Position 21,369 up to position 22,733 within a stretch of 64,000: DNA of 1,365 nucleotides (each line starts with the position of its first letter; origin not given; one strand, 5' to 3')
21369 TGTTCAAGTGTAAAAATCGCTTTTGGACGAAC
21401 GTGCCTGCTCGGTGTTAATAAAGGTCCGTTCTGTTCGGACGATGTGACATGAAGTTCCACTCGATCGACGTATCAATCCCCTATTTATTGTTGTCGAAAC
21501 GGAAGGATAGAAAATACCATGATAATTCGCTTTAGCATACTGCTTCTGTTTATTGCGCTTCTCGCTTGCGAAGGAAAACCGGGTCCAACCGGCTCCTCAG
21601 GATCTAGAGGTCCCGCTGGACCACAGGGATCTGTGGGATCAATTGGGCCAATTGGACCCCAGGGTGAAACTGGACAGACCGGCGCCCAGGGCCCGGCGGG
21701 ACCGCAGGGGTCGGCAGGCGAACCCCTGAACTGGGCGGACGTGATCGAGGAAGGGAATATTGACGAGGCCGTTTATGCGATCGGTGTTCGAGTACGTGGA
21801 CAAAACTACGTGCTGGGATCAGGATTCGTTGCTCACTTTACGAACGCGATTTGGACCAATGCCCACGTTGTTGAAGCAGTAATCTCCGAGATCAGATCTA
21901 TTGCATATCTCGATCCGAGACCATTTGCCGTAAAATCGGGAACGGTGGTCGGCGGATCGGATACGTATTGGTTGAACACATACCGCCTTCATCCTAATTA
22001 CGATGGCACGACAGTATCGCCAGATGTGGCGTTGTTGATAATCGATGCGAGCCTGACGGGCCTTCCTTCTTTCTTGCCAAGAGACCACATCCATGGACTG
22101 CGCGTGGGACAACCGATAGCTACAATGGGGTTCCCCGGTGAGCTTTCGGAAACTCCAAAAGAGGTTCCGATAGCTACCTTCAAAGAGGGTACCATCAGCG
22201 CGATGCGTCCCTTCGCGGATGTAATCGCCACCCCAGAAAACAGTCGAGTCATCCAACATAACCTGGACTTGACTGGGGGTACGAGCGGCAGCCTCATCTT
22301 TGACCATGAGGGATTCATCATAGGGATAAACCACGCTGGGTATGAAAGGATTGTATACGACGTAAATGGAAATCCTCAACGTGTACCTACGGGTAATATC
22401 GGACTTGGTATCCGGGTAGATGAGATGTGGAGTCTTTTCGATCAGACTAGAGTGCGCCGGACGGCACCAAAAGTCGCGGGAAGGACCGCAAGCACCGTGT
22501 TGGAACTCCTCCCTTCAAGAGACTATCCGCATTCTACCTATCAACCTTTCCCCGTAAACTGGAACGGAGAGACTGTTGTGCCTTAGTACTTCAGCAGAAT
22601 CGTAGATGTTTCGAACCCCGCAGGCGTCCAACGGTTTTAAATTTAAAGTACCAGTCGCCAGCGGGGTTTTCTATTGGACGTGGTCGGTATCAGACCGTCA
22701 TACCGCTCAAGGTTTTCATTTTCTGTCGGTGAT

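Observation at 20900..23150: Low-GC islet encoding a collagen-like triple-helix stalk fused to a trypsin-fold serine protease lipoprotein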

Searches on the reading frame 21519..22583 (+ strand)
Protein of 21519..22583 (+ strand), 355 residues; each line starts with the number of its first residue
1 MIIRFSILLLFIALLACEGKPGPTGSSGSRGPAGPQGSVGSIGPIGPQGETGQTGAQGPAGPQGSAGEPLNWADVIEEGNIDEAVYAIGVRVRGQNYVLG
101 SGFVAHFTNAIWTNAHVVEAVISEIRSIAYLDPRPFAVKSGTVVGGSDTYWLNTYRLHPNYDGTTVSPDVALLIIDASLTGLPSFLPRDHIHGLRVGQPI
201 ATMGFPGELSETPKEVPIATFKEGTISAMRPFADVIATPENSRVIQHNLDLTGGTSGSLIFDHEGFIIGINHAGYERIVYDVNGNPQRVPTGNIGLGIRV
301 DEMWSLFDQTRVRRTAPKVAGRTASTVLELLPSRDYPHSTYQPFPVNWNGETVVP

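Call 3: search_protein_families(library=pfam, proteins=[window:21519-22583:+], max_evalue=1)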
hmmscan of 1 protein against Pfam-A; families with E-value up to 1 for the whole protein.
window:21519-22583:+ (355 aa): 7 families
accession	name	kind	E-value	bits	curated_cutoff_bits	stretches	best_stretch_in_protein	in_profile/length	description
PF13365.12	Trypsin_2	-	1.9e-14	55.1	27.6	1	100-270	1-144/144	Trypsin-like peptidase domain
PF01391.23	Collagen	-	8.7e-09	35.5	27.2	1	19-68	7-56/60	Collagen triple helix repeat (20 copies)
PF00089.32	Trypsin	-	0.00011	22.6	20.6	1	86-275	14-199/220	Trypsin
PF00949.27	Peptidase_S7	-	0.00024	21.4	20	1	246-274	88-116/131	Peptidase S7, Flavivirus NS3 serine protease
PF12380.14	Peptidase_C62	-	0.011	15.4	19.2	1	241-320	131-204/284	Gill-associated viral 3C-like peptidase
PF01732.22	Mycop_pep_DUF31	-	0.04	14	27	1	248-273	321-346/346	Mycoplasma peptidase (DUF31)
PF10459.15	Peptidase_S46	-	0.12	11.5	22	1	248-272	627-651/698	Peptidase S46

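Call 4: search_protein_families(library=ncbifam, proteins=[window:21519-22583:+], max_evalue=1)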
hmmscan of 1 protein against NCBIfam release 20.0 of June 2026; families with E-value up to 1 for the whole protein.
window:21519-22583:+ (355 aa): 10 families
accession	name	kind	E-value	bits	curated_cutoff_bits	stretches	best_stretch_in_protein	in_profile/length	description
NF038330.1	adhesin_SclA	exception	5.7e-10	39.4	400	1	19-71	204-256/405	LPXTG-anchored collagen-like adhesin Scl1/SclA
NF038329.2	gly_rich_SclB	equivalog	3.2e-08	32.9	325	1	19-67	129-177/442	LPXTG-anchored collagen-like adhesin Scl2/SclB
NF046116.1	adhesin_Lcl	equivalog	4.2e-07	28.8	500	1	19-67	66-114/431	collagen-like adhesin Lcl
TIGR02037.1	degP_htrA_DO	subfamily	1e-06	27.9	416.2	2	168-273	107-200/434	Do family serine endopeptidase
NF041521.1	HhoA_HhoB_HtrA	equivalog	9.8e-06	25.1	450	1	99-273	58-199/335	HhoA/HhoB/HtrA family serine endopeptidase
NF033740.0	MarP_fam_protase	equivalog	0.0044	16.1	250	1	93-121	206-233/390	MarP family serine protease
NF045841.1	Ig_SerProt_MIP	equivalog_domain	0.0047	16.6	125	1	247-276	306-335/401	MIP family Ig-specific serine endopeptidase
NF053519.1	DipepPtdsDpp7Prph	equivalog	0.0096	14.4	1200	1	248-287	636-676/708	dipeptidyl-peptidase Dpp7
NF038313.3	HisXaaSer_A4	exception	0.016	16.1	55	1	21-58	54-91/93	His-Xaa-Ser repeat protein HxsA4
NF047968.1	SerProtHtrA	equivalog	0.071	12.4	470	0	224-273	183-232/357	serine protease HtrA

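Call 6: find_homologous_proteins(query=window:21519-22583:+)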
Query window:21519-22583:+ (355 aa): 1374 proteins with E <= 0.001 among 8000 candidates; the best 120 are listed.
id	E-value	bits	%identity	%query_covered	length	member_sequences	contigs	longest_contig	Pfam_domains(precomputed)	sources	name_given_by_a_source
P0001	1.2e-237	806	100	100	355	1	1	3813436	PF01391.24,PF13365.13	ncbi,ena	-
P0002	1.8e-192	657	83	98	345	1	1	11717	PF01391.24,PF13365.13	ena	-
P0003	3.7e-177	607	76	100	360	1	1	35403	PF01391.24,PF13365.13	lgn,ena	-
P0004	9.5e-176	602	75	100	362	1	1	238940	PF01391.24,PF13365.13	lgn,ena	-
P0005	1.7e-162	559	68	100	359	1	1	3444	PF01391.24,PF13365.13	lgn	-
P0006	5.3e-162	557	70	100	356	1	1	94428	PF01391.24,PF13365.13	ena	-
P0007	6.8e-161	553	70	100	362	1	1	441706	PF01391.24,PF13365.13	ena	-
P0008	1.5e-160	552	70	100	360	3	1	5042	PF01391.24,PF13365.13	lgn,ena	-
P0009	1.1e-159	549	66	100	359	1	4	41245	PF01391.24,PF13365.13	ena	-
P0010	3.0e-158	545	69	100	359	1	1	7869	PF01391.24,PF13365.13,PF00089.33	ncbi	-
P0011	7.7e-158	543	67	100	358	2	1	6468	PF01391.24,PF13365.13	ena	-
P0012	3.5e-155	535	67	100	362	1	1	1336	PF01391.24,PF13365.13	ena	-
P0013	4.1e-154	531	67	100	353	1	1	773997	PF01391.24,PF13365.13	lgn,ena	-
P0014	2.3e-153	529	69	100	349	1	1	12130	PF01391.24,PF13365.13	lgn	-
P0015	1.9e-152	526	68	100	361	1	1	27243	PF01391.24,PF13365.13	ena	-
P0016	6.6e-152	524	66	98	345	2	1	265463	PF01391.24,PF13365.13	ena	-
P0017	9.4e-147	507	65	100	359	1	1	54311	PF01391.24,PF13365.13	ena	-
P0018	1.5e-144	500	65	100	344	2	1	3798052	PF01391.24,PF13365.13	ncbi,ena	-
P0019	1.8e-144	499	66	100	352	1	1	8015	PF01391.24,PF13365.13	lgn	-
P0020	1.8e-143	496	62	100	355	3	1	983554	PF01391.24,PF13365.13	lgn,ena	-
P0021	3.5e-142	492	65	100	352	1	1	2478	PF01391.24,PF13365.13,PF00089.33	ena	-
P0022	6.8e-142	491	61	100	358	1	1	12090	PF01391.24,PF13365.13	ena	-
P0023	4.3e-141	488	62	99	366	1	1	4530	PF01391.24,PF13365.13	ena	-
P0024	4.6e-141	488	63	100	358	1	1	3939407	PF01391.24,PF13365.13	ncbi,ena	-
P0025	1.4e-140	487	61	100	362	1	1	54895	PF01391.24,PF13365.13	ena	-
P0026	2.0e-139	483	62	98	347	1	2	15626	PF01391.24,PF13365.13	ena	-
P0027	2.6e-139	482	61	100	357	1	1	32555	PF01391.24,PF13365.13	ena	-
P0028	1.5e-137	477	60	100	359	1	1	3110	PF01391.24,PF13365.13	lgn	-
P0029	1.6e-135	470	61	100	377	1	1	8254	PF01391.24,PF13365.13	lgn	-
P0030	1.9e-135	470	63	100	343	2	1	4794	PF01391.24,PF13365.13,PF00089.33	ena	-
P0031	8.5e-135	468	59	100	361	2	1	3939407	PF01391.24,PF13365.13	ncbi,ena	-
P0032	1.5e-134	467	61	96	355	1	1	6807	PF01391.24,PF13365.13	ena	-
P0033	4.4e-134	465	63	84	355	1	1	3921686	PF01391.24,PF13365.13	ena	-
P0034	7.8e-134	464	59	100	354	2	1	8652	PF01391.24,PF13365.13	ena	-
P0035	4.7e-133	462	61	84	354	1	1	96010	PF01391.24,PF13365.13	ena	-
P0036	5.1e-133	462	60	100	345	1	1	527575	PF01391.24,PF13365.13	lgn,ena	-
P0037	5.4e-133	462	59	100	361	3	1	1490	PF01391.24,PF13365.13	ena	-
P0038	9.8e-133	461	57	100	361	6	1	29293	PF01391.24,PF13365.13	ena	-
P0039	2.9e-132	459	60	100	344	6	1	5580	PF01391.24,PF13365.13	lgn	-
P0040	5.9e-132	458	61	100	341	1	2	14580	PF13365.13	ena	-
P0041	1.7e-131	457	59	100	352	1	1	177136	PF01391.24,PF13365.13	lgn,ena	-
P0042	2.0e-131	457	59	96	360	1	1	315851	PF01391.24,PF13365.13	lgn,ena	-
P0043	3.6e-131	456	58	100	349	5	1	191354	PF01391.24,PF13365.13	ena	-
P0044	8.1e-131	454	60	100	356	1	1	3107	PF01391.24,PF13365.13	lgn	-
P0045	1.0e-130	454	60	100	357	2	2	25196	PF01391.24,PF13365.13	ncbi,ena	-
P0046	1.4e-130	454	59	98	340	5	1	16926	PF01391.24,PF13365.13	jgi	-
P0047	1.9e-130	453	58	100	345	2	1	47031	PF01391.24,PF13365.13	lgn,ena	-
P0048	8.9e-130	451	59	98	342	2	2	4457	PF01391.24,PF13365.13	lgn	-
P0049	1.2e-129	451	59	100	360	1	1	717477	PF01391.24,PF13365.13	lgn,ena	-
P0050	3.2e-129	449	59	100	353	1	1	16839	PF01391.24,PF13365.13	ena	-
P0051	4.2e-129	449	65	85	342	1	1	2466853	PF01391.24,PF13365.13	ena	-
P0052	5.6e-129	448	58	98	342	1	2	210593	PF13365.13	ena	-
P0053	8.9e-129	448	58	99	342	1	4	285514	PF13365.13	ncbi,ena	-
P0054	9.9e-129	448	60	98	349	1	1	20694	PF01391.24,PF13365.13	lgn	-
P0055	1.1e-128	447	59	100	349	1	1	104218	PF01391.24,PF13365.13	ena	-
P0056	2.3e-128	446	59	91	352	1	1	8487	PF01391.24,PF13365.13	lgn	-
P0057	3.4e-128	446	58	100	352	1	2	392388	PF01391.24,PF13365.13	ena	-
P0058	1.1e-127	444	64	87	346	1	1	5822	PF13365.13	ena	-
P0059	1.3e-127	444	69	79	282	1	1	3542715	PF13365.13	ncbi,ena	-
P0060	1.3e-127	444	57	100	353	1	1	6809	PF01391.24,PF13365.13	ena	-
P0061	1.9e-127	443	64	84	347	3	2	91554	PF13365.13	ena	-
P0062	4.9e-127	442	58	100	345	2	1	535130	PF01391.24,PF13365.13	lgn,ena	-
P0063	1.4e-126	441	57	100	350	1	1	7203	PF01391.24,PF13365.13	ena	-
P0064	1.5e-126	440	59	100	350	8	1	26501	PF01391.24,PF13365.13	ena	-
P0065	1.8e-126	440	59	100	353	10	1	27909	PF01391.24,PF13365.13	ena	-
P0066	3.4e-126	439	57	100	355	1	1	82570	PF01391.24,PF13365.13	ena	-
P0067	5.1e-126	439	58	98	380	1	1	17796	PF01391.24,PF13365.13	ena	-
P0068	7.9e-126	438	58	100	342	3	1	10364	PF13365.13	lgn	-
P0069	9.2e-126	438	57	100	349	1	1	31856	PF01391.24,PF13365.13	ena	-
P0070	1.1e-125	438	58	100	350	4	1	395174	PF01391.24,PF13365.13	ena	-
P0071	1.1e-125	438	57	100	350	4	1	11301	PF01391.24,PF13365.13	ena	-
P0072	1.2e-125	438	58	100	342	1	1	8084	PF13365.13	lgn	-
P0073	1.6e-125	437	57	100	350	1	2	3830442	PF01391.24,PF13365.13,PF00089.33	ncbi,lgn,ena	-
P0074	2.4e-124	433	57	100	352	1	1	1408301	PF01391.24,PF13365.13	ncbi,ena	-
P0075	3.5e-124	433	57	100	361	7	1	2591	PF13365.13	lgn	-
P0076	4.9e-124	432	60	96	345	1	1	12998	PF01391.24,PF13365.13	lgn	-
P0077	6.1e-124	432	58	98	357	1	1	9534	PF01391.24,PF13365.13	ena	-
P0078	6.3e-124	432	56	100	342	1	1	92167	PF01391.24,PF13365.13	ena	-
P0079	6.8e-124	432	60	88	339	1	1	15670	PF01391.24,PF13365.13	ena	-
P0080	1.1e-123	431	58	99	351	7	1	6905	PF01391.24,PF13365.13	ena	-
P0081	1.7e-123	430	57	100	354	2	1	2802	PF01391.24,PF13365.13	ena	-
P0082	2.9e-123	430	52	97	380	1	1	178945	PF01391.24,PF13365.13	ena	-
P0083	4.4e-123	429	56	100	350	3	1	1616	PF01391.24,PF13365.13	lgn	-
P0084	4.9e-123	429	55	100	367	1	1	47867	PF01391.24,PF13365.13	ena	-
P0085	7.1e-123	428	57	100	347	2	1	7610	PF01391.24,PF13365.13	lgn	-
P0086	9.3e-123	428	59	98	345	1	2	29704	PF01391.24,PF13365.13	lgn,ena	-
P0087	1.3e-122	428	55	100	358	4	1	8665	PF01391.24,PF13365.13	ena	-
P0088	1.7e-122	427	61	88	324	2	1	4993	PF13365.13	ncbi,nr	ncbi:MAG: hypothetical protein F4Y17_10410 [Gemmatimonadetes bacterium]|nr:hypothetical protein [Gem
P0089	1.8e-122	427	56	100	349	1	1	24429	PF01391.24,PF13365.13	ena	-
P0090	2.6e-122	426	60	92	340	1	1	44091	PF01391.24,PF13365.13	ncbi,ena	-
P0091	3.0e-122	426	56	100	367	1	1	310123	PF01391.24,PF13365.13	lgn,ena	-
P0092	3.7e-122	426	57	100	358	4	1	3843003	PF01391.24,PF13365.13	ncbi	-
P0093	3.7e-122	426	56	100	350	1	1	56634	PF01391.24,PF13365.13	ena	-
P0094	7.9e-122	425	61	88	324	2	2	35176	PF13365.13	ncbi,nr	ncbi:MAG: hypothetical protein F4014_03680 [Gemmatimonadetes bacterium]|nr:hypothetical protein [Gem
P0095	2.2e-121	423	58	97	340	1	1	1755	PF01391.24,PF13365.13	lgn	-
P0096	2.3e-121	423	57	98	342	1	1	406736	PF01391.24,PF13365.13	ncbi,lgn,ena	-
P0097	9.5e-121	421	57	98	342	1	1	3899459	PF01391.24,PF13365.13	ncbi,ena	-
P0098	1.5e-120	421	55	100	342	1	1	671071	PF13365.13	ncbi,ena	-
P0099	1.0e-119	418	55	100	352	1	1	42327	PF13365.13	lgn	-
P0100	1.6e-119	417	51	99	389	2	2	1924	PF01391.24,PF13365.13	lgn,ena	-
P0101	4.5e-119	416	54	99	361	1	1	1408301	PF01391.24,PF13365.13,PF00089.33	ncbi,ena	-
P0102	5.6e-119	416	55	93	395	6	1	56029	PF01391.24,PF13365.13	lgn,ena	-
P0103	8.9e-119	415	55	100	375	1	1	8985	PF01391.24,PF13365.13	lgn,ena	-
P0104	1.0e-117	411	52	100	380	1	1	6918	PF01391.24,PF13365.13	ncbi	-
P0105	1.5e-117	411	61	89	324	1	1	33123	PF01391.24,PF13365.13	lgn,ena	-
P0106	5.6e-116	406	53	100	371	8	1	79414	PF01391.24,PF13365.13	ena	-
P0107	1.2e-115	405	56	97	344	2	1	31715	PF01391.24,PF13365.13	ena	-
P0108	1.2e-115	405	52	97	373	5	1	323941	PF01391.24,PF13365.13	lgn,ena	-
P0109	4.9e-115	403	54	100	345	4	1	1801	PF01391.24,PF13365.13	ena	-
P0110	8.2e-115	402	54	98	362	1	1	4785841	PF01391.24,PF13365.13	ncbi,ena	-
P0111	1.4e-114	401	54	96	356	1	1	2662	PF01391.24,PF13365.13,PF00089.33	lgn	-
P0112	2.0e-114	401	58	88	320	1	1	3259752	PF13365.13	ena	-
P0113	4.1e-114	400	54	97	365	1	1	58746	PF01391.24,PF13365.13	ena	-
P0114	4.2e-114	399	59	86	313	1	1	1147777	PF01391.24,PF13365.13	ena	-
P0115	1.6e-113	398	62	81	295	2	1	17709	PF13365.13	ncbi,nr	ncbi:MAG: trypsin-like peptidase domain-containing protein [Gemmatimonadetes bacterium]|nr:trypsin-l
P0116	8.4e-113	395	57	92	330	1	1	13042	PF01391.24,PF13365.13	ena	-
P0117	8.7e-113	395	66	79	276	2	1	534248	PF13365.13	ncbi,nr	ncbi:MAG: serine protease [Gemmatimonadetes bacterium]|nr:serine protease [Gemmatimonadota bacterium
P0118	1.4e-112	394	58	91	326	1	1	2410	PF01391.24,PF13365.13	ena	-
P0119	3.8e-111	390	51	98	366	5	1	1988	PF01391.24,PF13365.13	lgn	-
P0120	7.8e-111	389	52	100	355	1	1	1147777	PF01391.24,PF13365.13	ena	-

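Call 68: search_protein_families(library=phrogs, proteins=[window:21519-22583:+, L071:1587-2087:+, L072:798-1751:+], max_evalue=0.001)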
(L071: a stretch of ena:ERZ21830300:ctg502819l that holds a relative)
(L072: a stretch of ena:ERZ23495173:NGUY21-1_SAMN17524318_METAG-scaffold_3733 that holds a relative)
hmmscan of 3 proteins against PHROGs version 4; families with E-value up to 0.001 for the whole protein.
window:21519-22583:+ (355 aa): 31 families (the best 25 are shown)
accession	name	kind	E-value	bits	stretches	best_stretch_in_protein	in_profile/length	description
phrog_6320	-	tail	3.7e-12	46.9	1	19-71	164-216/745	tail fiber protein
phrog_10972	-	tail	6.4e-12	46.6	1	18-77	159-221/343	tail fiber protein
phrog_5073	-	tail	1.6e-11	44.9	1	18-68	281-331/519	tail fiber protein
phrog_366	-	tail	4.9e-11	43.7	1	19-95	336-388/474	tail fiber protein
phrog_819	-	tail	1.7e-09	37.4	1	19-67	538-586/1024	tail protein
phrog_3890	-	tail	3.2e-09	34.7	1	19-70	1896-1947/3453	straight fibre tail protein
phrog_1658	-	unknown function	6.8e-08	33.5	1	19-68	55-104/239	-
phrog_38806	-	unknown function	7.8e-08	33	1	19-68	73-122/285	-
phrog_30509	-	tail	1e-07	32.4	1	18-104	65-151/254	collagen like minor tail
phrog_22681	-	DNA, RNA and nucleotide metabolism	2.3e-07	31.9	1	18-69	101-152/157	DNA polymerase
phrog_11383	-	unknown function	2.9e-07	31.3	1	91-276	178-329/462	-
phrog_8745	-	tail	6e-07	28.1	1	18-68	1406-1456/1803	tail fiber protein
phrog_18350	-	tail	1.6e-06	29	1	22-73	151-203/253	tail fiber protein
phrog_1806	-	tail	1.9e-06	28.4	1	19-68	109-164/276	collagen like minor tail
phrog_34916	-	tail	2.6e-06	28.6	1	18-69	35-86/124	tail fiber protein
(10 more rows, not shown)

L071:1587-2087:+ (167 aa): 1 family
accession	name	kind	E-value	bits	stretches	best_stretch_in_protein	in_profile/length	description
phrog_6823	-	unknown function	1.2e-14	55.6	1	15-127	7-134/139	-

L072:798-1751:+ (318 aa): 0 families
